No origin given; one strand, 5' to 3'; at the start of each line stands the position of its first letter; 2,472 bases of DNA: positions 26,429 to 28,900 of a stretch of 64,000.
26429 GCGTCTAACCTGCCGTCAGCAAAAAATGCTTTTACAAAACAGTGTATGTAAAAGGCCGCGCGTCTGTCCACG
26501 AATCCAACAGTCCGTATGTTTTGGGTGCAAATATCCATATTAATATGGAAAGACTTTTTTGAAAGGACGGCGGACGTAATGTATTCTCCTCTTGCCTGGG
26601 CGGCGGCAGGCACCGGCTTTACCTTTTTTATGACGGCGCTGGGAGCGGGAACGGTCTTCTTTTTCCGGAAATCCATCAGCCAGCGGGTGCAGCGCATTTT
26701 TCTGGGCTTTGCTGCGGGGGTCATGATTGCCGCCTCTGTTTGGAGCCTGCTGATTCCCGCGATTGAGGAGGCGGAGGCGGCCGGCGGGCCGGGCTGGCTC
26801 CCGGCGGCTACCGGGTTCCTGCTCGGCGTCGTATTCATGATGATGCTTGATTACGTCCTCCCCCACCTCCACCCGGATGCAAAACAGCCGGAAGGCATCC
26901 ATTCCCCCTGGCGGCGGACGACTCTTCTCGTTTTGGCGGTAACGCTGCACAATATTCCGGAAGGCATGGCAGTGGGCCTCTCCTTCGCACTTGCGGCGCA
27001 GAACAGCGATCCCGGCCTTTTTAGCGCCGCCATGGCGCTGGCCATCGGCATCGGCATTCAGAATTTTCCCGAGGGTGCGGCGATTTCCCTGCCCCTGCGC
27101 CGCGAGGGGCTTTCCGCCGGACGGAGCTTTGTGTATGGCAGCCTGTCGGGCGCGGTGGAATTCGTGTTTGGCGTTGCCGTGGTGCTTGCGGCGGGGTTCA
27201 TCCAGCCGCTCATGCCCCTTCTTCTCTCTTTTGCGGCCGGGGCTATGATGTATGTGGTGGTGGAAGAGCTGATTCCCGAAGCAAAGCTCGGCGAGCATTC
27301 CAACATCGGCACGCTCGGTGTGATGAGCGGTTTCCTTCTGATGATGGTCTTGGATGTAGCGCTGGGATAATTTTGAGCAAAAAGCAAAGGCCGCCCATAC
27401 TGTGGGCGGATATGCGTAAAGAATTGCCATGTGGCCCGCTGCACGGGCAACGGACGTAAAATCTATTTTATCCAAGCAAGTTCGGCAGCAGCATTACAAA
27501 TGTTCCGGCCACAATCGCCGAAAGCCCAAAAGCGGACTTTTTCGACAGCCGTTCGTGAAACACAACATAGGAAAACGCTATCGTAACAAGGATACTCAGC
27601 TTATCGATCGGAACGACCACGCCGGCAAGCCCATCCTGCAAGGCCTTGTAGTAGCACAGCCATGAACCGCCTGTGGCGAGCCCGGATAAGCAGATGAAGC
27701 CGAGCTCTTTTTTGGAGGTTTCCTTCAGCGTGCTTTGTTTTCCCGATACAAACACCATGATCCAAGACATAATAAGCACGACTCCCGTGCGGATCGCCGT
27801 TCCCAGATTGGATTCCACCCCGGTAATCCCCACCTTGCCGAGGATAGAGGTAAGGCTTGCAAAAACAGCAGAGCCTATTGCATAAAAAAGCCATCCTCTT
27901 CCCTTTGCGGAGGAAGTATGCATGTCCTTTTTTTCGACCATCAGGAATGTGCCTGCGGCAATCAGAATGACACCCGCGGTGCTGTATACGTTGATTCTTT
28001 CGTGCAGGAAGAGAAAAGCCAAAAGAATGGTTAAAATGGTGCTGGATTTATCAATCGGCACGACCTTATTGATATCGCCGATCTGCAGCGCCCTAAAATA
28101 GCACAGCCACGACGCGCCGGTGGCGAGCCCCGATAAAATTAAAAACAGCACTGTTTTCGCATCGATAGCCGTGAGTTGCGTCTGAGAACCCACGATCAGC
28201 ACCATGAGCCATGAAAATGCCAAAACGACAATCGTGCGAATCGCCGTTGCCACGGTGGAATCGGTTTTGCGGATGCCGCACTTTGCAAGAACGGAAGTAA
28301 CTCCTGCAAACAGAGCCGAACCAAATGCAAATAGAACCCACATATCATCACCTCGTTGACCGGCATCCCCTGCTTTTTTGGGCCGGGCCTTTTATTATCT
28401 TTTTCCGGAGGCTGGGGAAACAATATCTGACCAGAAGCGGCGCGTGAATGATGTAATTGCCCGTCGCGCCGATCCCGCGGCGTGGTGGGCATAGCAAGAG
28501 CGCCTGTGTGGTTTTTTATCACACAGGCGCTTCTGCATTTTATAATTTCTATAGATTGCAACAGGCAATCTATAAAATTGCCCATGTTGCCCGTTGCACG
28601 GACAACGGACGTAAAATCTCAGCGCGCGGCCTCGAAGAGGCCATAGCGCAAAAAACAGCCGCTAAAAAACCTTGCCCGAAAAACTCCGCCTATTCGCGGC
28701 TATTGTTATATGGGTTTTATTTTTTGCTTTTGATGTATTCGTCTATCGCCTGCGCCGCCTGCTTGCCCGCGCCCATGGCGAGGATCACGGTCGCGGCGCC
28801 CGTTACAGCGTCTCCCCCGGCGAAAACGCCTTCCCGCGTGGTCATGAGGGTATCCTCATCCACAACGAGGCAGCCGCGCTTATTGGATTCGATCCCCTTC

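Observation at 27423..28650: Novel roughly 85-nt intergenic repeat family: two direct copies flank the EamA transporter gene, a third inverted copy sits upstream of the GGDEF gene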

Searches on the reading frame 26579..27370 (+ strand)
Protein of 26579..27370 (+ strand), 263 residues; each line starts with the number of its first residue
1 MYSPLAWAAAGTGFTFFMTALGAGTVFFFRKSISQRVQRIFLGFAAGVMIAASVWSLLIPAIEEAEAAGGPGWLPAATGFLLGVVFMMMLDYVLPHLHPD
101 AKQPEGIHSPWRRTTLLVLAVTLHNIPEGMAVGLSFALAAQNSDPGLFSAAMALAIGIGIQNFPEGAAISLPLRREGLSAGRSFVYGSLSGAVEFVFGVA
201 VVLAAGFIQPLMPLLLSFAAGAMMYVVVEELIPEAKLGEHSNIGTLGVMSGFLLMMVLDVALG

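Call 46: find_encoding_contigs(protein=window:26579-27370:+, flank=4000, max_places=10)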
Protein window:26579-27370:+ (263 aa): 23 contigs read that carry it; 8 places shown.
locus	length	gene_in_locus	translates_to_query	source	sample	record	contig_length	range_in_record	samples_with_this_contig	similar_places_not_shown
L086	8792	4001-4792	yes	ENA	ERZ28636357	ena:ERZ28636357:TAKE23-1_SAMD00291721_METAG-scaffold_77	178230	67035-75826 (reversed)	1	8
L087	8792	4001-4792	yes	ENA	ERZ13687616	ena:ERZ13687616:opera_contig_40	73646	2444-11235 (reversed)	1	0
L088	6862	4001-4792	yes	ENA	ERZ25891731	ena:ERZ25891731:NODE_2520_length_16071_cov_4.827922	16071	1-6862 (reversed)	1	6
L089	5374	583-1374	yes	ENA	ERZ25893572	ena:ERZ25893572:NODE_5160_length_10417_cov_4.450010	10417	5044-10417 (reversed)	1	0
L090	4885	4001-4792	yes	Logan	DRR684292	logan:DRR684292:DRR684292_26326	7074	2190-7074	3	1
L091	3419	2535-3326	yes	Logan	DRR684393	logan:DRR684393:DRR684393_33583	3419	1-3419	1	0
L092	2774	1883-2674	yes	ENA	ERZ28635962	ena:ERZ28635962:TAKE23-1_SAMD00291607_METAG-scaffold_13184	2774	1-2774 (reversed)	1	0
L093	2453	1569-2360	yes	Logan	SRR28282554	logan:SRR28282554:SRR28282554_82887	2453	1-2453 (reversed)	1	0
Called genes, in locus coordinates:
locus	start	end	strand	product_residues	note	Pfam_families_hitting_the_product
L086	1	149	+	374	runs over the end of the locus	PF04055:Radical_SAM, PF06968:BATS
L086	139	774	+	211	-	PF00899:ThiF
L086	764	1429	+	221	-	PF02581:TMP-TENI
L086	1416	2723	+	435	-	PF01964:ThiC_Rad_SAM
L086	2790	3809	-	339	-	PF20434:BD-FAE, PF07859:Abhydrolase_3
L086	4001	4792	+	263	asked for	PF02535:Zip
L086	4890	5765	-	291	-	PF00892:EamA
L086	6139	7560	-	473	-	PF14691:Fer4_20, PF13738:Pyr_redox_3 (faint), PF01262:AlaDh_PNT_C (faint), PF07992:Pyr_redox_2, PF13450:NAD_binding_8 (weak), PF00070:Pyr_redox (weak)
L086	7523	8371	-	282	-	PF10418:DHODB_Fe-S_bind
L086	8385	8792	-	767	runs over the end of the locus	PF13401:AAA_22 (faint), PF06414:Zeta_toxin (faint), PF00004:AAA, PF17871:AAA_lid_9, PF07724:AAA_2, PF00004:AAA, PF07728:AAA_5, PF10431:ClpB_D2-small, +9 more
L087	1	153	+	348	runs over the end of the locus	PF04055:Radical_SAM, PF06968:BATS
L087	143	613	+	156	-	PF00899:ThiF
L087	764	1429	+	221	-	PF02581:TMP-TENI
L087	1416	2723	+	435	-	PF01964:ThiC_Rad_SAM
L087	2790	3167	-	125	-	PF07859:Abhydrolase_3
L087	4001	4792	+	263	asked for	PF02535:Zip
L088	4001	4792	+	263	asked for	PF02535:Zip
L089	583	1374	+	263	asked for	PF02535:Zip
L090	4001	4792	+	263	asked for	PF02535:Zip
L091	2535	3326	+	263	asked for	PF02535:Zip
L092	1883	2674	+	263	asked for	PF02535:Zip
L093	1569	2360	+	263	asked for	PF02535:Zip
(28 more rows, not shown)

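Call 48: find_homologous_proteins(query=window:26579-27370:+, max_evalue=1e-40)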
Query window:26579-27370:+ (263 aa): 7999 proteins with E <= 1e-40 among 8000 candidates; the best 120 are listed.
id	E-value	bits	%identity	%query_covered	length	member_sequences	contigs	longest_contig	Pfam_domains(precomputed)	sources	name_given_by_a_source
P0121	8.3e-153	525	95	100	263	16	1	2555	PF02535.29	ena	-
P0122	1.2e-127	443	81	98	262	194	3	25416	PF02535.29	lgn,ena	-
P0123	3.6e-125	435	79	100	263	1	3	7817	PF02535.29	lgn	-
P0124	5.6e-125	434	79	100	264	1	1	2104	PF02535.29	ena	-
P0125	1.3e-124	433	77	100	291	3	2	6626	PF02535.29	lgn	-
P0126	1.3e-124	433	80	100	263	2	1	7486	PF02535.29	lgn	-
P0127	1.5e-124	433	77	100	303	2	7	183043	PF02535.29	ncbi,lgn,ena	-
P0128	1.7e-124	433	77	99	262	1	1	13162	PF02535.29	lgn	-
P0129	1.9e-124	432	80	98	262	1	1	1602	PF02535.29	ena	-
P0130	3.1e-124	432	79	99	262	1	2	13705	PF02535.29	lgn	-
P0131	3.1e-124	432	79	99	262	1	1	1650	PF02535.29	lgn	-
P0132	3.9e-124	431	79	99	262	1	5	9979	PF02535.29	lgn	-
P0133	3.9e-124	431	77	99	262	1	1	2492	PF02535.29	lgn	-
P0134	5.1e-124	431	79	99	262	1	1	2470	PF02535.29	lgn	-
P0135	1.7e-123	429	78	99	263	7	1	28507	PF02535.29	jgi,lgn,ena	-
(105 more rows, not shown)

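Call 49: find_encoding_contigs(protein=P0121, flank=5000, max_places=5)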
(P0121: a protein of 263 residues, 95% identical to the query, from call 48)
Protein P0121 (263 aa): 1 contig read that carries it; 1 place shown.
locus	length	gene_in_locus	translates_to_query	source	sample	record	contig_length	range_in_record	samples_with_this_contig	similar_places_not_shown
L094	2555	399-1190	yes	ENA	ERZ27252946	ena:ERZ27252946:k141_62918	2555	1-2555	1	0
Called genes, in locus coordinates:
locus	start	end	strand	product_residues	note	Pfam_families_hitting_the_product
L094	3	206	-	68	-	?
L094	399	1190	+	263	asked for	PF02535:Zip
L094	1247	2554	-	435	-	?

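Call 50: find_encoding_contigs(protein=P0122, flank=5000, max_places=4)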
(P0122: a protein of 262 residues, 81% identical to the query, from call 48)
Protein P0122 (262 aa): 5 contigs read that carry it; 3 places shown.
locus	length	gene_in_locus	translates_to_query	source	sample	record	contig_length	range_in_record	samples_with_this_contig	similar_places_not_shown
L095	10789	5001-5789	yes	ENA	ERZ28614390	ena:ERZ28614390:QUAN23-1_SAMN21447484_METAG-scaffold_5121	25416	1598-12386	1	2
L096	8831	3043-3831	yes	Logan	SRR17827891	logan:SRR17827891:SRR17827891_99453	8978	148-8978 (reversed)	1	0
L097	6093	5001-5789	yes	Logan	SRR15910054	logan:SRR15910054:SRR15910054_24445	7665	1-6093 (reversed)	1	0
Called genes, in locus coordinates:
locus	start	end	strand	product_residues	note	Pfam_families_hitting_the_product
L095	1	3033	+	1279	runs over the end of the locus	PF00873:ACR_tran, PF03176:MMPL (weak)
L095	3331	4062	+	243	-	PF00005:ABC_tran, PF02463:SMC_N (faint), PF13304:AAA_21 (faint)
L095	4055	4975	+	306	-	PF01458:SUFBD_core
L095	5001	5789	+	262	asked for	PF02535:Zip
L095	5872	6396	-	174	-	PF00583:Acetyltransf_1, PF13673:Acetyltransf_10, PF13508:Acetyltransf_7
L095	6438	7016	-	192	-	PF06908:YpsA, PF02481:DNA_processg_A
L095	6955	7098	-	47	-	-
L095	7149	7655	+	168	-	PF13302:Acetyltransf_3, PF00583:Acetyltransf_1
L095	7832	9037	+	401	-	PF00155:Aminotran_1_2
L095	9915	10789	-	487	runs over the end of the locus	PF00005:ABC_tran, PF02463:SMC_N (faint), PF05729:NACHT (faint), PF13304:AAA_21 (faint), PF13401:AAA_22 (faint), PF00005:ABC_tran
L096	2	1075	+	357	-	?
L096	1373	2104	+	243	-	PF00005:ABC_tran, PF02463:SMC_N (faint), PF13304:AAA_21 (faint)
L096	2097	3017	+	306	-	PF01458:SUFBD_core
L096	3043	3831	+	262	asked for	PF02535:Zip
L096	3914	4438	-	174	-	PF00583:Acetyltransf_1, PF13673:Acetyltransf_10, PF13508:Acetyltransf_7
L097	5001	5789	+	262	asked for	PF02535:Zip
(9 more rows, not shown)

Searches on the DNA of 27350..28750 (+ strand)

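Call 8: search_rna_families(source=window, start=27350, end=28750, threshold=evalue, max_evalue=10, show_alignments=3)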
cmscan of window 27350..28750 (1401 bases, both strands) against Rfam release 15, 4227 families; matches with E-value up to 10: 7.
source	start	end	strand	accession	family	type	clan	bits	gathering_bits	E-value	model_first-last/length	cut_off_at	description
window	28547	28663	+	RF01755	rmf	Cis-reg;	-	18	45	1.7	1-132/132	no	rmf RNA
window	28495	28535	+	RF03449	mir-6827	Gene; miRNA;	-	16.9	80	4.8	9-47/55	no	mir-6827 microRNA precursor family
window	28492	28538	+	RF03594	mir-3817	Gene; miRNA;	-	16.3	90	7.9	1-89/89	no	mir-3817 microRNA precursor family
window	28462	28487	+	RF02423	Bp1_781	Gene; sRNA;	-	15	80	0.34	174-199/230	no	Burkholderia sRNA Bp1_Cand871_SIPHT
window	28496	28579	-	RF02763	IsrM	Gene; sRNA;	-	14.5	376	0.21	1-329/329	no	IsrM sRNA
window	28174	28269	+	RF01389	isrF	Gene; sRNA;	-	13.7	40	0.31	1-292/292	no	isrF Hfq binding RNA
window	27998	28075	-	RF02763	IsrM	Gene; sRNA;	-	10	376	5.4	124-204/329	no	IsrM sRNA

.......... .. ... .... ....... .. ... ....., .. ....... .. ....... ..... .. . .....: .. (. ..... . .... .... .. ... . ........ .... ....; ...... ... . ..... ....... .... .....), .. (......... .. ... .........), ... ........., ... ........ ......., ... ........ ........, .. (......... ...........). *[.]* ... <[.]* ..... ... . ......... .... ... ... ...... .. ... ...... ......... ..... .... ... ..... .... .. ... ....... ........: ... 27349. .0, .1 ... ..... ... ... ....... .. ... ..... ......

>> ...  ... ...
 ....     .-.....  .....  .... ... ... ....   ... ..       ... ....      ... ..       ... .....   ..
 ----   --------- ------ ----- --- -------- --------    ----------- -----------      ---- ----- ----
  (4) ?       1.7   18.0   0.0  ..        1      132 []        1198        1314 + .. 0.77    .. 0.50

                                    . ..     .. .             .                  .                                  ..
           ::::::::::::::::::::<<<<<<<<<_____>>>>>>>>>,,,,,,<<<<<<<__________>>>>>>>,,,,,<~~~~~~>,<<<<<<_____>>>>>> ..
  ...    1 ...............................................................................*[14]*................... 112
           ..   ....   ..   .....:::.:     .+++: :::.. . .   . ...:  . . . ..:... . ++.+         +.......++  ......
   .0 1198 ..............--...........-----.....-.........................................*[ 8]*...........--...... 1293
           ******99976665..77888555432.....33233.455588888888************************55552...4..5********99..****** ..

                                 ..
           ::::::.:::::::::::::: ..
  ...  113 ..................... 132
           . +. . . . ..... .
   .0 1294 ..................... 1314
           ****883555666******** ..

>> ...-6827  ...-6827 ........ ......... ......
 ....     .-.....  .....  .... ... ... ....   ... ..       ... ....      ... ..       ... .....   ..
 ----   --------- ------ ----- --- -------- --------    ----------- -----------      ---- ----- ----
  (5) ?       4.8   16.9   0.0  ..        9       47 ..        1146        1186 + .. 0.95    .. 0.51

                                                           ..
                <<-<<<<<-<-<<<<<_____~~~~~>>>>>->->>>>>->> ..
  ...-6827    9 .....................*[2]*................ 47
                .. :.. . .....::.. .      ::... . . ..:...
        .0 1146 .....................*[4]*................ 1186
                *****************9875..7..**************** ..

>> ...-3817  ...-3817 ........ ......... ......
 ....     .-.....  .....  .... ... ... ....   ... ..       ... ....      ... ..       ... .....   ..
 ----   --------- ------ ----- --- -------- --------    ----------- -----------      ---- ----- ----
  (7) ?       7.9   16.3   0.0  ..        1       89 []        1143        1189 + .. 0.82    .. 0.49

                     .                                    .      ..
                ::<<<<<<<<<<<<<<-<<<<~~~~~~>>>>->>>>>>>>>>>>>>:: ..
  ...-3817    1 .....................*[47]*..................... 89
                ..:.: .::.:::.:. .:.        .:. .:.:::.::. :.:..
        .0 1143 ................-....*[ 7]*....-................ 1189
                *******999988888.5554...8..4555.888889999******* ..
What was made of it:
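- On Any Rfam RNA family: The best sub-threshold hit on the element is rmf at 18 bits against a threshold of 45, E = 1.7 (call 8).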

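Call 54: build_rna_model(alignment_id=A3, structure=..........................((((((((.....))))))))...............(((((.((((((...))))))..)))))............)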
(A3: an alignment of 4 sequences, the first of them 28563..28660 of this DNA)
Model R1 built from alignment A3 (4 sequences, 102 columns); structure: as given.
model positions 99; base pairs 19; branch points 1; effective number of sequences 1.23; information 0.591 bits per position. Calibrated on 0.2 Mb of random sequence (short: E-values are rough).
structure used (alignment columns):
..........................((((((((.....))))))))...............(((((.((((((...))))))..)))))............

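Call 55: search_with_rna_model(model_id=R1, source=window, filters=off, max_evalue=10)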
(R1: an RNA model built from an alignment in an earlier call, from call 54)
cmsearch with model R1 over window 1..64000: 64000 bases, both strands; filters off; matches with E-value up to 10: 10.
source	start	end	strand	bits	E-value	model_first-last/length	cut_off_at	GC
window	60227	60325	-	122.5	2.3e-30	1-99/99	no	0.49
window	28563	28660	+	111.4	2.1e-27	1-99/99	no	0.53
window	27407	27483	+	51.9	1.9e-11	1-99/99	no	0.48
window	13859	13947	+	11.9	0.91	1-99/99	no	0.51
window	52827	52913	+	11.8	0.99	1-99/99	no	0.53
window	18401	18420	-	9.3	4.7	25-45/99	no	0.8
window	51240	51328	-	8.9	6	1-99/99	no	0.43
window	9870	9963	-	8.8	6.4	1-99/99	no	0.6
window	36298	36392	+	8.6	7.2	1-99/99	no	0.52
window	37863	37913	-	8.4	7.9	1-99/99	no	0.49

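Call 56: search_with_rna_model(model_id=R1, sources=[L015, L016, L017, L018, L019, L020, L021, L022, L023, L024, L025, L026, L027, L028, L029, L030, L031, L032, L033, L034, L035, L036, L037, L038, L039, L040, L041, L042, L043, L044, L045, L046, L047, L048, L049, L050, L051, L052, L053, L054, L055, L056, L057, L058, L059, L060, L061, L062, L063, L064, L065, L066, L067, L068, L069, L070, L071, L072, L073, L074, L075, L076, L077, L078, L080, L082, L083, L094, L095, L096, L097], max_evalue=1)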
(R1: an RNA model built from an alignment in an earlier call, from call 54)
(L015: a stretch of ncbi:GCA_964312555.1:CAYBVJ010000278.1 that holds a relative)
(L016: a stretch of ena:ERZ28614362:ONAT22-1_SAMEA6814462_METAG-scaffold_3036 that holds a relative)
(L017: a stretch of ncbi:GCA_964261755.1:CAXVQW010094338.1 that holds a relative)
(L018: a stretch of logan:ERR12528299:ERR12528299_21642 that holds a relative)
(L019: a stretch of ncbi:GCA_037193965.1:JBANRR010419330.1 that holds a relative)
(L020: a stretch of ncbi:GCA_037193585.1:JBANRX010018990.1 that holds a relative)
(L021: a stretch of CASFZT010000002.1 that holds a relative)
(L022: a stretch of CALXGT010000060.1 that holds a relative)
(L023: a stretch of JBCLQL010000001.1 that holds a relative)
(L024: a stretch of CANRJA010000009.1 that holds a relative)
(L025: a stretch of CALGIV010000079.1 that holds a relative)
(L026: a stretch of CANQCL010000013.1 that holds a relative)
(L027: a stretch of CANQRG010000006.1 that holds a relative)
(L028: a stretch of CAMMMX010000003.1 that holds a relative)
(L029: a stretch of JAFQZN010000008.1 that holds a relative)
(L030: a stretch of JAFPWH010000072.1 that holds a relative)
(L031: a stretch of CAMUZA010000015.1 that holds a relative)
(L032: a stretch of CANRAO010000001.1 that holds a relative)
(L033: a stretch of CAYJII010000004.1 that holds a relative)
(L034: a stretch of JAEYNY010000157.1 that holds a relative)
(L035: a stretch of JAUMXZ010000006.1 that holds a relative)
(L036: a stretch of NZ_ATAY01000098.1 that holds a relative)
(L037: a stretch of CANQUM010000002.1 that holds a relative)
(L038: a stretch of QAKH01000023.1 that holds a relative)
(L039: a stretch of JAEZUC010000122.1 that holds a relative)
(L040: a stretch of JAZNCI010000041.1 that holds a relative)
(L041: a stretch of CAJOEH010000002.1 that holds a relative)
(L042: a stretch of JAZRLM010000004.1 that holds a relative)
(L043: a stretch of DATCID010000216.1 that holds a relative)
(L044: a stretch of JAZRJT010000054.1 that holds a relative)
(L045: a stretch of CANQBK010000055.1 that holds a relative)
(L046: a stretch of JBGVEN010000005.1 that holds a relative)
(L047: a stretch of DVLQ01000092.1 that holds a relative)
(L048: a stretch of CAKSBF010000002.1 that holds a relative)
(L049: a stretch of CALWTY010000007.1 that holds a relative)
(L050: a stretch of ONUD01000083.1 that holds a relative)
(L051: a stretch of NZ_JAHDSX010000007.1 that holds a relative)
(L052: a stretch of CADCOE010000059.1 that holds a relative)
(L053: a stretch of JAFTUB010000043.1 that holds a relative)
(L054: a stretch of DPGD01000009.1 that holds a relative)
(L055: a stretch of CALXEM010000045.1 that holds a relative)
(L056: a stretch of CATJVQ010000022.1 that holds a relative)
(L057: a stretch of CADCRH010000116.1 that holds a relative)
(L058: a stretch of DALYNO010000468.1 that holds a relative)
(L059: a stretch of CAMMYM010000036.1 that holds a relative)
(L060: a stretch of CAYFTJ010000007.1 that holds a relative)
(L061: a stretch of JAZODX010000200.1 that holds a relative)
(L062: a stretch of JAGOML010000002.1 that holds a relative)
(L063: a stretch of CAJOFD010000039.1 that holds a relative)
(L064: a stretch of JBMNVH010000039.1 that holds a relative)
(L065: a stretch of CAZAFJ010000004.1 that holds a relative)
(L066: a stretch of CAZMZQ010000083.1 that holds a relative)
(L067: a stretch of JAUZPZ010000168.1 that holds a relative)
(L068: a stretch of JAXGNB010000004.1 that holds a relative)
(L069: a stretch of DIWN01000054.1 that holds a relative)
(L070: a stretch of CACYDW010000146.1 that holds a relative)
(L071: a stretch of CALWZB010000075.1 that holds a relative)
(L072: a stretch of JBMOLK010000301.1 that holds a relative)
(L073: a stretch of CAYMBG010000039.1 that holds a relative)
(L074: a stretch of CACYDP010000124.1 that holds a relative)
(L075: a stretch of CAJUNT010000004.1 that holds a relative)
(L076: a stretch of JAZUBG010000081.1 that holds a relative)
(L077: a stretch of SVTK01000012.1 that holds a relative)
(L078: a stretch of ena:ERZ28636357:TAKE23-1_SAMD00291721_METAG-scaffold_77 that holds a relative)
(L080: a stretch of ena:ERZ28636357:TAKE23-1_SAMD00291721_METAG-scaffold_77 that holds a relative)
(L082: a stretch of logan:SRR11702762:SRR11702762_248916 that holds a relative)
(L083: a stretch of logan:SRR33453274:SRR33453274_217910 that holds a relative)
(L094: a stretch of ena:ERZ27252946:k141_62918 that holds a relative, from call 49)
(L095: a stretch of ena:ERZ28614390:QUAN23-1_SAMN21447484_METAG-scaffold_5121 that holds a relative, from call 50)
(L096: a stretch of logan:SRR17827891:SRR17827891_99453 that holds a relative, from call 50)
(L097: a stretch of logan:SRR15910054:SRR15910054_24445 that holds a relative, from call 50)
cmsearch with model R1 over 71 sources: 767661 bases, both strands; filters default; matches with E-value up to 1: 2.
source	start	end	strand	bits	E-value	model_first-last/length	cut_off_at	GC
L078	13260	13358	+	122.5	2.7e-29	1-99/99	no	0.49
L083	1308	1356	-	28.5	0.00039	29-99/99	5'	0.49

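Call 57: search_dna_similar(query=window:28563-28660:+, collection=plasmids, mode=distant, max_evalue=1, max_rows=10)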
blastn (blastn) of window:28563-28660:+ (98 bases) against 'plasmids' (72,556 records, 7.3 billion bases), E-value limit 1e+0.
Records with a match: 1; places in all: 1; records where one place covers at least 80% of the query: 0.
Best place of each record, by identity: 80-90% 1.
By first word of the organism name: Rhizobium 1.
By predicted mobility (MOB-suite, as given by PLSDB): non-mobilizable 1.
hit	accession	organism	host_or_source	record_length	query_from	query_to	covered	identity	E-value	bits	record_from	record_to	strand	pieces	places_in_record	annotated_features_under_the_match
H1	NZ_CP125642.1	Rhizobium sp. BT03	Phaseolus vulgaris,Pure culture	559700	62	98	38%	84.2%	8e-1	39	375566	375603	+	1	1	3-carboxy-cis,cis-muconate cycloisomerase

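Call 58: search_dna_similar(query=window:28563-28660:+, collection=phages, mode=distant, max_evalue=1, max_rows=10)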
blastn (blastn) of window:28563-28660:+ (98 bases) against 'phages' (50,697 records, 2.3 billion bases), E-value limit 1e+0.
No match.
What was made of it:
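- Tried and rejected: blastn against plasmids and phages: nothing (calls 57, 58).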
